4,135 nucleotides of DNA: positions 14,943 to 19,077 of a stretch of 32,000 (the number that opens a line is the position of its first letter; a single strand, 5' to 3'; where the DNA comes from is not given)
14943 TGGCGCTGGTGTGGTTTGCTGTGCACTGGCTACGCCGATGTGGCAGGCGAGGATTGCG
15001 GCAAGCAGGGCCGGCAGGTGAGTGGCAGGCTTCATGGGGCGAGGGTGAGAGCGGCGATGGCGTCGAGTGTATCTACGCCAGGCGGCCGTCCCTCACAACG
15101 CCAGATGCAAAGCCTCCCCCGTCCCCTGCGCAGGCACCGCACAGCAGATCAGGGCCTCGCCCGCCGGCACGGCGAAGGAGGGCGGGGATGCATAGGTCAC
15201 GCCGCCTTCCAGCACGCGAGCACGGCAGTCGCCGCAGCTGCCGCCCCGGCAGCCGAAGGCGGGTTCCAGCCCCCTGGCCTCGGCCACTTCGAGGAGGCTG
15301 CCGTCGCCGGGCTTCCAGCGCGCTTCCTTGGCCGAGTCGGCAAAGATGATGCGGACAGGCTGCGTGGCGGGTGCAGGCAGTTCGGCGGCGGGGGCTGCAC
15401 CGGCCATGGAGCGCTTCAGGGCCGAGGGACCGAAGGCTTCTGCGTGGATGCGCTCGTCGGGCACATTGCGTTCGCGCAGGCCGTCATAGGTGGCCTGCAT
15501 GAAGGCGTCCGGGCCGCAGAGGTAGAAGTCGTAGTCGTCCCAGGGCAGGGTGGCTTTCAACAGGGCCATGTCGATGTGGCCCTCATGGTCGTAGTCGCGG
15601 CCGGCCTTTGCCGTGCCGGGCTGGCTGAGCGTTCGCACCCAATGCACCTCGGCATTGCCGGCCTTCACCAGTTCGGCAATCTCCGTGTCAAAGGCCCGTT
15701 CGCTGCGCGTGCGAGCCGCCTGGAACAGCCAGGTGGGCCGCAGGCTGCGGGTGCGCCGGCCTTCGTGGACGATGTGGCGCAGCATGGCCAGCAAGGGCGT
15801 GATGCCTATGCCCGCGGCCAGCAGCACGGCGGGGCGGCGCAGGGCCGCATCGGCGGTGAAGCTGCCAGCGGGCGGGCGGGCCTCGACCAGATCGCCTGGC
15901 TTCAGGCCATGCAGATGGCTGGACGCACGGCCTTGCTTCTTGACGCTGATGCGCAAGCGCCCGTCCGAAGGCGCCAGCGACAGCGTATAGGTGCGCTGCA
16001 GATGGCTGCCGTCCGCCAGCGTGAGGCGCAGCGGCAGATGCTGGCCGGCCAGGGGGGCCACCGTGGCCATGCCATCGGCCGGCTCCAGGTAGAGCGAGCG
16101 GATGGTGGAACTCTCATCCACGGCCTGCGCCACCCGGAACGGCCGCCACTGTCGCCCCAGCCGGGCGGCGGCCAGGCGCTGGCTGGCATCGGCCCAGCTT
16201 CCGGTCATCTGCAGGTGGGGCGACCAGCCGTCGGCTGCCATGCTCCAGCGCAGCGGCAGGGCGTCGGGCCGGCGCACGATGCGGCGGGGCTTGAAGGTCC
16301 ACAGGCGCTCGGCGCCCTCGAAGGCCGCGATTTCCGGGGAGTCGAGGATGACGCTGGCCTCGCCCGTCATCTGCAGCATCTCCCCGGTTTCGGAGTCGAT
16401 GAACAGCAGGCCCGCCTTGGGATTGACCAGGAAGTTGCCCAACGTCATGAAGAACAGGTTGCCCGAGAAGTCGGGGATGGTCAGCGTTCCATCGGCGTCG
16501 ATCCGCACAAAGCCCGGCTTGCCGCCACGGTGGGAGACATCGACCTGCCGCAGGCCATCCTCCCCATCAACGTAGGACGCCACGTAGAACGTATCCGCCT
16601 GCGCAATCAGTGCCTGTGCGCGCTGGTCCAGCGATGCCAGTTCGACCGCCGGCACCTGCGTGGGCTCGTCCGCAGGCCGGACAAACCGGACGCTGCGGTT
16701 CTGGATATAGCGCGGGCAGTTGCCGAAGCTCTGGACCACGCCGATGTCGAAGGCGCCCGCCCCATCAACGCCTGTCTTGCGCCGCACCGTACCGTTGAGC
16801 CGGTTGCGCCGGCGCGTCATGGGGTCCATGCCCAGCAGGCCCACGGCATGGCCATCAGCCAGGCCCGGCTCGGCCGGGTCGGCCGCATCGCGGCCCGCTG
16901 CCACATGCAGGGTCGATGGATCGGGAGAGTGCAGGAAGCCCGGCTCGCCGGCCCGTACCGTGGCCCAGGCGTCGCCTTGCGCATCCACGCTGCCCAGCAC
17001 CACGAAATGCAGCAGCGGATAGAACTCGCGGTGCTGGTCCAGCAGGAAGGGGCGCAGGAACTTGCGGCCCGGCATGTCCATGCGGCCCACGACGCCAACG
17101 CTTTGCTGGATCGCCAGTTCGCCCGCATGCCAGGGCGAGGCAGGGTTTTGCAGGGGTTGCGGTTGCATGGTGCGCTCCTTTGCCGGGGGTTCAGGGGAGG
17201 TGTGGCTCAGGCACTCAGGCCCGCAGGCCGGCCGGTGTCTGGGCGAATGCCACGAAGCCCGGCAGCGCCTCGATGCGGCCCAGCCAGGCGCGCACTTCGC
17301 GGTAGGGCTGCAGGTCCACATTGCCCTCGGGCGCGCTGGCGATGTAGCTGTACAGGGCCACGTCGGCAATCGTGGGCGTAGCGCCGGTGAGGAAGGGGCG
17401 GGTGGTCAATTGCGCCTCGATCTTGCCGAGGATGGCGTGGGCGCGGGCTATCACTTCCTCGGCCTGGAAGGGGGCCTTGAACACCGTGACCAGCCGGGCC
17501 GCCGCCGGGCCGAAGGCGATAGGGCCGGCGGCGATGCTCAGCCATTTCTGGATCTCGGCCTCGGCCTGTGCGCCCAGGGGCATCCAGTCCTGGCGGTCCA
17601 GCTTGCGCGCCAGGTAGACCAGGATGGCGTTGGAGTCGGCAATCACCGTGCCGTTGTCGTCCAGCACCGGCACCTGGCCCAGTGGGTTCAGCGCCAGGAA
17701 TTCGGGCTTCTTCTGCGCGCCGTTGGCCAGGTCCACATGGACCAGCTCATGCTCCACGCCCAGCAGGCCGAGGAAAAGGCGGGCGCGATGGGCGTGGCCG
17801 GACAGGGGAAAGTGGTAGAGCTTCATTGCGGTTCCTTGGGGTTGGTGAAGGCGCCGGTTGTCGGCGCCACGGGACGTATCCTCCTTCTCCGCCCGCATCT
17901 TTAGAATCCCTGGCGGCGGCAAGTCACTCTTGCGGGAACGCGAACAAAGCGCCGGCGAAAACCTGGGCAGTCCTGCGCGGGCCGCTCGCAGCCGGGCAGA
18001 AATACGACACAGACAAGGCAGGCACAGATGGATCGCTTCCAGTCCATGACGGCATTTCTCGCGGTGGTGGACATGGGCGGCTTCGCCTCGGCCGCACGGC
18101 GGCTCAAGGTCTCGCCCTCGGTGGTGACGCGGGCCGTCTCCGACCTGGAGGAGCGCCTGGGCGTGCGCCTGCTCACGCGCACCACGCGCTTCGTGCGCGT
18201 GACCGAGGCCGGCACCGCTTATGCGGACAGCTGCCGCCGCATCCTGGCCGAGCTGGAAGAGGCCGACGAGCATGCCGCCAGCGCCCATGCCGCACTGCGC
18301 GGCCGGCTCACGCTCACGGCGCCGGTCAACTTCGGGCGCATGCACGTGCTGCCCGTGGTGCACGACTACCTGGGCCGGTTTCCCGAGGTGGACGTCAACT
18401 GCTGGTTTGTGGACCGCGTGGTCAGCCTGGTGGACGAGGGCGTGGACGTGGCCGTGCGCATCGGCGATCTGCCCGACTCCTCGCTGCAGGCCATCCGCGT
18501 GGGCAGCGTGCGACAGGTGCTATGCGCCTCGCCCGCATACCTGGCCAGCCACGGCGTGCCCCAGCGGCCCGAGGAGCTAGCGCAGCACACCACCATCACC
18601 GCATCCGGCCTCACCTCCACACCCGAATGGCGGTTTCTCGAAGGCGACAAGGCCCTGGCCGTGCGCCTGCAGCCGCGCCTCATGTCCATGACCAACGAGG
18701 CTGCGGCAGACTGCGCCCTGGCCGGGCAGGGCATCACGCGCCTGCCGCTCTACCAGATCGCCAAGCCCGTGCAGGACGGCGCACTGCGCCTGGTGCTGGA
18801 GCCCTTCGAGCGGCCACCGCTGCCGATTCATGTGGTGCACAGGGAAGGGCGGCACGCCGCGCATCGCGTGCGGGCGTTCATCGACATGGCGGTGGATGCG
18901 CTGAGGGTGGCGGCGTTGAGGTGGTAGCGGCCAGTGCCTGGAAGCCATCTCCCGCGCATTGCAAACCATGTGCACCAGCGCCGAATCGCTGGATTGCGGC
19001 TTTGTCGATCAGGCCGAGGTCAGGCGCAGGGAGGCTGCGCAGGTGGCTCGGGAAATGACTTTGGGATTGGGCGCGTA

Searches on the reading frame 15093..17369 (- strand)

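Call 79: search_protein_families(library=pfam, max_evalue=0.00001, proteins=[window:15093-17369:-])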
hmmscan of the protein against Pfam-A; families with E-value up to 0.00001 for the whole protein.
window:15093-17369:- (758 aa): 4 families
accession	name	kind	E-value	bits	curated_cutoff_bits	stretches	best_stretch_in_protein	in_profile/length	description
PF00175.26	NAD_binding_1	-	6.1e-14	53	22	1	516-627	1-107/109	Oxidoreductase NAD-binding domain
PF01243.27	PNPOx_N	-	1.1e-12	48.8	28.1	0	110-198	2-76/120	Pyridoxamine 5'-phosphate oxidase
PF00111.32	Fer2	-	1e-08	35.4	21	1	681-746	8-76/77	2Fe-2S iron-sulfur cluster binding domain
PF00970.30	FAD_binding_6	-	1.9e-08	35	21.1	1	412-504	3-97/99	Oxidoreductase FAD-binding domain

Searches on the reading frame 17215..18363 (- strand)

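Call 80: search_protein_families(library=pfam, max_evalue=0.00001, proteins=[window:17215-18363:-])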
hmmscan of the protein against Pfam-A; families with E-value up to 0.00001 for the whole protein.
window:17215-18363:- (382 aa): 5 families
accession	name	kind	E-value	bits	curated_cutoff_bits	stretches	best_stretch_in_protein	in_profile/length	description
PF02798.26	GST_N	-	3e-19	69.6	20.9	1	180-253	3-76/76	Glutathione S-transferase, N-terminal domain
PF13409.12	GST_N_2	-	8e-18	65.3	25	1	188-253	2-69/70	Glutathione S-transferase, N-terminal domain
PF13417.12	GST_N_3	-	1e-15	58.3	22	1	182-254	1-70/75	Glutathione S-transferase, N-terminal domain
PF13410.11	GST_C_2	-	1.2e-08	35.3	24.9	1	300-362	3-68/69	Glutathione S-transferase, C-terminal domain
PF00043.30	GST_C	-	7.9e-06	26.5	20.7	0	301-368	24-93/93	Glutathione S-transferase, C-terminal domain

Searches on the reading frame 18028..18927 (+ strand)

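Call 80: search_protein_families(library=pfam, max_evalue=0.00001, proteins=[window:18028-18927:+])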
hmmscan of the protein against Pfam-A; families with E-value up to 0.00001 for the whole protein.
window:18028-18927:+ (299 aa): 2 families
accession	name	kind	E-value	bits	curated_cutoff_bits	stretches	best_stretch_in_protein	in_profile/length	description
PF03466.25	LysR_substrate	-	2.6e-38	131.9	28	1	89-292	3-208/209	LysR substrate binding domain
PF00126.33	HTH_1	-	9.1e-19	67.6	26.6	1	5-62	2-59/60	Bacterial regulatory helix-turn-helix protein, lysR family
